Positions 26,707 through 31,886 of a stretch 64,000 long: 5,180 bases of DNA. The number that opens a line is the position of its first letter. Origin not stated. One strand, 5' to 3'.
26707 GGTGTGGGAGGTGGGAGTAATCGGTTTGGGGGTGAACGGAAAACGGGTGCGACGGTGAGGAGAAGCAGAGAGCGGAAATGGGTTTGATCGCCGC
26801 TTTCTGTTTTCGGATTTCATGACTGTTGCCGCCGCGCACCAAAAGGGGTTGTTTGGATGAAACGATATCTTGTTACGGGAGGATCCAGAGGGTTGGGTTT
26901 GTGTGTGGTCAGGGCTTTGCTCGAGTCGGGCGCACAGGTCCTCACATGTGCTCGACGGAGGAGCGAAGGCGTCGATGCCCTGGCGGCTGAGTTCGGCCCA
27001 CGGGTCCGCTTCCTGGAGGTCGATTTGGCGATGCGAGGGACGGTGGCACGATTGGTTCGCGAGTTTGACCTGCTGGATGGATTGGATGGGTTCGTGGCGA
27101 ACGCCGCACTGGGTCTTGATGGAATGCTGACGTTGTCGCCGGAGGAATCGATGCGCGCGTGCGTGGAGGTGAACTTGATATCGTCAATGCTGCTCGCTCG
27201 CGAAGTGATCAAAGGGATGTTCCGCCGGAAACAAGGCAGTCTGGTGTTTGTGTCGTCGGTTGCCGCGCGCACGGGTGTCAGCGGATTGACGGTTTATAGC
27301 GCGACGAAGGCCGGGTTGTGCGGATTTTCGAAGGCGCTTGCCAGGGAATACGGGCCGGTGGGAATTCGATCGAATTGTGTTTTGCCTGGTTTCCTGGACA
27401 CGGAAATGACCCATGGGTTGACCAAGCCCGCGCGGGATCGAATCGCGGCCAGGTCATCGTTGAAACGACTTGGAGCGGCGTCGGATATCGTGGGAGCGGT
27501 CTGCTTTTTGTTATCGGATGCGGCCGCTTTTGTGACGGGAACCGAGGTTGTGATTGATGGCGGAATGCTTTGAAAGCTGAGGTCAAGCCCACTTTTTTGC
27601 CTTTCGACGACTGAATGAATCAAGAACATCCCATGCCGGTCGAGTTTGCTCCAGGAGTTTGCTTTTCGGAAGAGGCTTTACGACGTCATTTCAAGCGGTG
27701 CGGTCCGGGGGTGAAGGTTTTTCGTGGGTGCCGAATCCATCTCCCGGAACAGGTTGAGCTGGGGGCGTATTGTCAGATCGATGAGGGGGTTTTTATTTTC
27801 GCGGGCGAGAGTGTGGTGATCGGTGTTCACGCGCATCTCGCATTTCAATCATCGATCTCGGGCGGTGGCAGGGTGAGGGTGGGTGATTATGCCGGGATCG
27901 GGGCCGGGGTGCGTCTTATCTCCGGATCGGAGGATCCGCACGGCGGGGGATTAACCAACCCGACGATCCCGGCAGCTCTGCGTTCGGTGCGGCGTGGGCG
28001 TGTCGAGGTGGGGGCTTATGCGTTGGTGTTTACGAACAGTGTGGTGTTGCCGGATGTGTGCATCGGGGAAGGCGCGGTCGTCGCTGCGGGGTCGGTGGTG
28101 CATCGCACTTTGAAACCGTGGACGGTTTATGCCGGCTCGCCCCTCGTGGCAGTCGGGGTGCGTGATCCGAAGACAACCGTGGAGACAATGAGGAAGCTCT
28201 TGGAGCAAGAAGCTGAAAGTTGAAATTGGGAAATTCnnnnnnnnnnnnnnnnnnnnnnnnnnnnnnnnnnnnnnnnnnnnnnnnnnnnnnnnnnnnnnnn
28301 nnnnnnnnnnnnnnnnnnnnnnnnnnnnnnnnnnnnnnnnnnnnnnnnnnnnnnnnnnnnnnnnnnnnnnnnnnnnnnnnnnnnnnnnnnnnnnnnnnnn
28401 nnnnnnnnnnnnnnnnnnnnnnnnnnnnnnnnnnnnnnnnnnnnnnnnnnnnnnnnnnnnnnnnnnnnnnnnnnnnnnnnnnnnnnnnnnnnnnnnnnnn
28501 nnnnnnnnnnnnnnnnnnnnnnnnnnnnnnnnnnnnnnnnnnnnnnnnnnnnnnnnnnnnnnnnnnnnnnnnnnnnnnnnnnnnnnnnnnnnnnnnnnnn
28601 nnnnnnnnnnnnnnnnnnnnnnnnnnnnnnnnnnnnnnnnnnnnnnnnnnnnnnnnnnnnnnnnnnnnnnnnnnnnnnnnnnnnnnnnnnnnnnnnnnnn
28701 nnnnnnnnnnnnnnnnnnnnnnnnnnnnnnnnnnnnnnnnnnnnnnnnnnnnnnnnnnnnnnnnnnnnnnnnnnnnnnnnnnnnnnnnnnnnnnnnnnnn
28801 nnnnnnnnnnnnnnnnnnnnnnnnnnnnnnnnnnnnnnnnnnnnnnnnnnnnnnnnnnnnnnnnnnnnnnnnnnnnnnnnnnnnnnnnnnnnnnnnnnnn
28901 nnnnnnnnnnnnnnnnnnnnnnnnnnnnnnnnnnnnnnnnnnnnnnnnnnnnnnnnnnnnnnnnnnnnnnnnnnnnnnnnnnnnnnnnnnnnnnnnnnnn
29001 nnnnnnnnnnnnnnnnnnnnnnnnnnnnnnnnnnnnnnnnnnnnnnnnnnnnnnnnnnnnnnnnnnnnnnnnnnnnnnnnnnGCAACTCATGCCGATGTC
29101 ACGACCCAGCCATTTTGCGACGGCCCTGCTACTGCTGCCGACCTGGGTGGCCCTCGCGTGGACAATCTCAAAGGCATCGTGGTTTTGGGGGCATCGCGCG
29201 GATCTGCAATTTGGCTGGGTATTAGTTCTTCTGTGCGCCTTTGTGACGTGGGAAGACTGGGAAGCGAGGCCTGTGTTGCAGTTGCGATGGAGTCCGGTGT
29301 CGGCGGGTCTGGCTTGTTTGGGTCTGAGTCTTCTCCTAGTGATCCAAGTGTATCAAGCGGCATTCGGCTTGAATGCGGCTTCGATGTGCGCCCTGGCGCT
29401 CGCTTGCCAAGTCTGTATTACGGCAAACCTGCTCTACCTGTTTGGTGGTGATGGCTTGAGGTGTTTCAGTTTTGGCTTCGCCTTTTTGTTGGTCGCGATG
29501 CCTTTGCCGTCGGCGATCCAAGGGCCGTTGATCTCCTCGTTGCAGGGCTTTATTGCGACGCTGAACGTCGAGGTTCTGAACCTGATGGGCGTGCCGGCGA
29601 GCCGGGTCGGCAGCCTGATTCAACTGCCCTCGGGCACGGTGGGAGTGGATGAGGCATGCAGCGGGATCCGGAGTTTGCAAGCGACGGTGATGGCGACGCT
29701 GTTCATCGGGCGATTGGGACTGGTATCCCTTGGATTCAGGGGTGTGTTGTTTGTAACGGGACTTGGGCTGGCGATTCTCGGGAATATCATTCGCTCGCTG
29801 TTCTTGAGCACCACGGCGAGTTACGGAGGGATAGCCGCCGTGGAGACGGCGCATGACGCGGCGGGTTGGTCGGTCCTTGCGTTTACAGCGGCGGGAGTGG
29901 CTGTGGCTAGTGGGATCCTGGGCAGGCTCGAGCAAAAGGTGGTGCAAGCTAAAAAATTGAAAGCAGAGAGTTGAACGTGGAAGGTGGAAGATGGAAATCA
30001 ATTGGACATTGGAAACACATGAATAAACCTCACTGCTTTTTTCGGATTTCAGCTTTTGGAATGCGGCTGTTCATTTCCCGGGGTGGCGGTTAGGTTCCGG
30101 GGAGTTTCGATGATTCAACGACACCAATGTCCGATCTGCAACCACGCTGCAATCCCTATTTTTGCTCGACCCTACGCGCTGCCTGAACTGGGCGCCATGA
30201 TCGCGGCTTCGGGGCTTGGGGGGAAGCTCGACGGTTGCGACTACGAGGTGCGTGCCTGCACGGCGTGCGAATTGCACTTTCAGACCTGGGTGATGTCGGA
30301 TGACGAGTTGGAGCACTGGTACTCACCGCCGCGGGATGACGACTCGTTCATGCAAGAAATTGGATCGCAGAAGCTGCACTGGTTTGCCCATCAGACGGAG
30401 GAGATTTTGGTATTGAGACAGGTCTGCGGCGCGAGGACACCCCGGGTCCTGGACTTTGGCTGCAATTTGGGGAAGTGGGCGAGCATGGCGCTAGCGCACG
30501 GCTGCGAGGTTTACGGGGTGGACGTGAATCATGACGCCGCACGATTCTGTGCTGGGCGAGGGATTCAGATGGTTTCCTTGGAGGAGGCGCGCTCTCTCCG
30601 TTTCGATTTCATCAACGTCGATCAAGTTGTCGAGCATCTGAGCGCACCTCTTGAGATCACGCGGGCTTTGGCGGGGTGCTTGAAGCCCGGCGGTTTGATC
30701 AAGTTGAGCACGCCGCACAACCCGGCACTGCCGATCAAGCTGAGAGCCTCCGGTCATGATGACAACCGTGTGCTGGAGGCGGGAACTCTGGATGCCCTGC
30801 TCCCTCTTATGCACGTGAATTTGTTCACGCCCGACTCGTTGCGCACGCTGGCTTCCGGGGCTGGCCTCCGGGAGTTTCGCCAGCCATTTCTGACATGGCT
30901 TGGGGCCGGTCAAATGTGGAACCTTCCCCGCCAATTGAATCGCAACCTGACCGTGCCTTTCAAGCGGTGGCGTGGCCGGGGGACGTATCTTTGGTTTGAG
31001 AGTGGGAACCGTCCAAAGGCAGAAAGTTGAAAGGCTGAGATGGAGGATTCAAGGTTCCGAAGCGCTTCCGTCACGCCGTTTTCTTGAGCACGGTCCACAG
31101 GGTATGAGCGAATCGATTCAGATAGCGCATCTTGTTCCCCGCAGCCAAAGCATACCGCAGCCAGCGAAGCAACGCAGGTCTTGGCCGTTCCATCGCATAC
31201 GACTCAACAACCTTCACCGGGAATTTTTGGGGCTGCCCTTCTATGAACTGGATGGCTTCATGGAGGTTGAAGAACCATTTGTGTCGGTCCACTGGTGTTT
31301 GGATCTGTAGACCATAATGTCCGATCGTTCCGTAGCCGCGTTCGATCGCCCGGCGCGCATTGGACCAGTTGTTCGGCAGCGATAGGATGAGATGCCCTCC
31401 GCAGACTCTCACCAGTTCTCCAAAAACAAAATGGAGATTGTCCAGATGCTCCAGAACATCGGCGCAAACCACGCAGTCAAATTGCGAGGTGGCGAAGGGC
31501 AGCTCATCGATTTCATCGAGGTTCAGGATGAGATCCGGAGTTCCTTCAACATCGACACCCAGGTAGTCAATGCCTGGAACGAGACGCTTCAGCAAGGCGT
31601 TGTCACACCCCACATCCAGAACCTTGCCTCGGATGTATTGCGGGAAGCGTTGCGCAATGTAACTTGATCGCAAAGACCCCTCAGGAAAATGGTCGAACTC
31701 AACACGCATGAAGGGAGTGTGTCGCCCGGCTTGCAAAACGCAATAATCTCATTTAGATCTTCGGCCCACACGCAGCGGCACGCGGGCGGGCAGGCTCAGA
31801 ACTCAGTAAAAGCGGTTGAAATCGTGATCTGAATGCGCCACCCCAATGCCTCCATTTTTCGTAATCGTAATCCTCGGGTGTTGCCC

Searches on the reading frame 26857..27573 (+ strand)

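Call 86: search_protein_families(library=pfam, proteins=[window:26857-27573:+], max_evalue=0.0001)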
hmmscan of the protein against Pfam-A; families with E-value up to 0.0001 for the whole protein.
window:26857-27573:+ (238 aa): 4 families
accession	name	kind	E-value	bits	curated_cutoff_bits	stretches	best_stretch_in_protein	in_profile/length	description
PF13561.12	adh_short_C2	-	5.5e-51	173.9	27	1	11-237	6-235/236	Enoyl-(Acyl carrier protein) reductase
PF00106.31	adh_short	-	7.2e-45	153.3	26.6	1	4-189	3-191/195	short chain dehydrogenase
PF08659.16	KR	-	1.1e-13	52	22.6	1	4-160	3-162/180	KR domain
PF23441.1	SDR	-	1.4e-08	34.9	27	1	99-237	115-255/258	SDR-like rossmann domain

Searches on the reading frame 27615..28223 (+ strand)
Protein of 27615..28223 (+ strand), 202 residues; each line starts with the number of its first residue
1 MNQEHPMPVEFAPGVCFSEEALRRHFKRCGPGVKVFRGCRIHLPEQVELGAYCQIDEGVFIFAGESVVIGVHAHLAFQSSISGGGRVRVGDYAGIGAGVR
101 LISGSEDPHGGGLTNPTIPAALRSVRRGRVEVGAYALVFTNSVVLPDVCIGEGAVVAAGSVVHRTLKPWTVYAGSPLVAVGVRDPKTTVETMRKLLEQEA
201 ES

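Call 86: search_protein_families(library=pfam, proteins=[window:27615-28223:+], max_evalue=0.0001)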
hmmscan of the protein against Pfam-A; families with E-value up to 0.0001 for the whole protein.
window:27615-28223:+ (202 aa): 1 family
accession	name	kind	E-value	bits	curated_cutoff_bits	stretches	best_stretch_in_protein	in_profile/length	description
PF00132.30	Hexapep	-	7.6e-11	41.7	27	1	130-163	2-35/36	Bacterial transferase hexapeptide (six repeats)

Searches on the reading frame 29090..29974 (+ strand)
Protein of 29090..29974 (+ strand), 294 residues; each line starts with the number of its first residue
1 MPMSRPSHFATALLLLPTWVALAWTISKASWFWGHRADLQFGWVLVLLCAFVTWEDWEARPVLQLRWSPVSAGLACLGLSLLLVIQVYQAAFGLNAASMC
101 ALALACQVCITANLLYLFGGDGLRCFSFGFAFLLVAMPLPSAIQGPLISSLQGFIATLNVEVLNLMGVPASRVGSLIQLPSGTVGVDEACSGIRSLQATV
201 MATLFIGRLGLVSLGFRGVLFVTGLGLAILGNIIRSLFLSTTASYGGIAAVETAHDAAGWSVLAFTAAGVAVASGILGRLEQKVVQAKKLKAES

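Call 87: search_protein_families(library=pfam, proteins=[window:29090-29974:+], max_evalue=0.0001)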
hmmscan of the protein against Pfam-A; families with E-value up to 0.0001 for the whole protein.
window:29090-29974:+ (294 aa): 1 family
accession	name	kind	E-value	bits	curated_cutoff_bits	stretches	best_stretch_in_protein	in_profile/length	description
PF09721.15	Exosortase_EpsH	-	4.9e-36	124.8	25.7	1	15-269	8-246/254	Transmembrane exosortase (Exosortase_EpsH)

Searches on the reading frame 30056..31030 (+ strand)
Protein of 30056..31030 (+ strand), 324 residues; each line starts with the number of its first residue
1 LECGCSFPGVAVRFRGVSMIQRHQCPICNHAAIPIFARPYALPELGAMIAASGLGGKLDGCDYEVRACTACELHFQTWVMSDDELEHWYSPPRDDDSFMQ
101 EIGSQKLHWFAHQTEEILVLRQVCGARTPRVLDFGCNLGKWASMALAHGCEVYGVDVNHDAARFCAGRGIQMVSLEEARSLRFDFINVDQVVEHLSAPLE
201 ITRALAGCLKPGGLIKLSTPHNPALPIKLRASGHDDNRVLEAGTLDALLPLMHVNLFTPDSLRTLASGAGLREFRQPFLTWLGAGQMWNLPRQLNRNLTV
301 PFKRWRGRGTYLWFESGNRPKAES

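Call 87: search_protein_families(library=pfam, proteins=[window:30056-31030:+], max_evalue=0.0001)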
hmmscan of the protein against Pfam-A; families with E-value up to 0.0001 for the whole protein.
window:30056-31030:+ (324 aa): 4 families
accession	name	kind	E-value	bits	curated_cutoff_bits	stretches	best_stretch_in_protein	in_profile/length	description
PF13489.12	Methyltransf_23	-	2.8e-18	66.6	27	1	126-272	21-160/164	Methyltransferase domain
PF08242.18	Methyltransf_12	-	2.3e-09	38.3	30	1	132-215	1-98/98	Methyltransferase domain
PF08241.18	Methyltransf_11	-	3.3e-08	34.5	21.2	1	132-215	1-93/95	Methyltransferase domain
PF13649.12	Methyltransf_25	-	7.5e-06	27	27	1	131-213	1-97/97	Methyltransferase domain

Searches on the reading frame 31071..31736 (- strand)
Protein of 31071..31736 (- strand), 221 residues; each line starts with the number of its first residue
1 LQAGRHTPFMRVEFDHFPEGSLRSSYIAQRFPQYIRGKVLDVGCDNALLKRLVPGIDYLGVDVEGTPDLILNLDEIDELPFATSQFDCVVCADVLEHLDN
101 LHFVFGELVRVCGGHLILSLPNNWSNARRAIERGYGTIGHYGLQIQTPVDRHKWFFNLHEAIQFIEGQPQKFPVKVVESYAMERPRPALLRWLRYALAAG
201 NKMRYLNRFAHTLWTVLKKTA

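Call 22: search_protein_families(library=pfam, proteins=[window:31071-31736:-], max_evalue=0.01)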
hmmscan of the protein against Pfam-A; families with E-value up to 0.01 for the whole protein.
window:31071-31736:- (221 aa): 5 families
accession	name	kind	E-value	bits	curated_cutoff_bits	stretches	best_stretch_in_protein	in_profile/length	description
PF13489.12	Methyltransf_23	-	8e-08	32.6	27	1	36-139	23-132/164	Methyltransferase domain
PF08241.18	Methyltransf_11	-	3.9e-07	31.1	21.2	1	74-112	49-87/95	Methyltransferase domain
PF08242.18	Methyltransf_12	-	0.00012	23.2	30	1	73-111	56-91/98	Methyltransferase domain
PF13649.12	Methyltransf_25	-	0.0007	20.7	27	1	74-112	53-93/97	Methyltransferase domain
PF13847.12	Methyltransf_31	-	0.0067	16.6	27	0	74-122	61-113/145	Methyltransferase domain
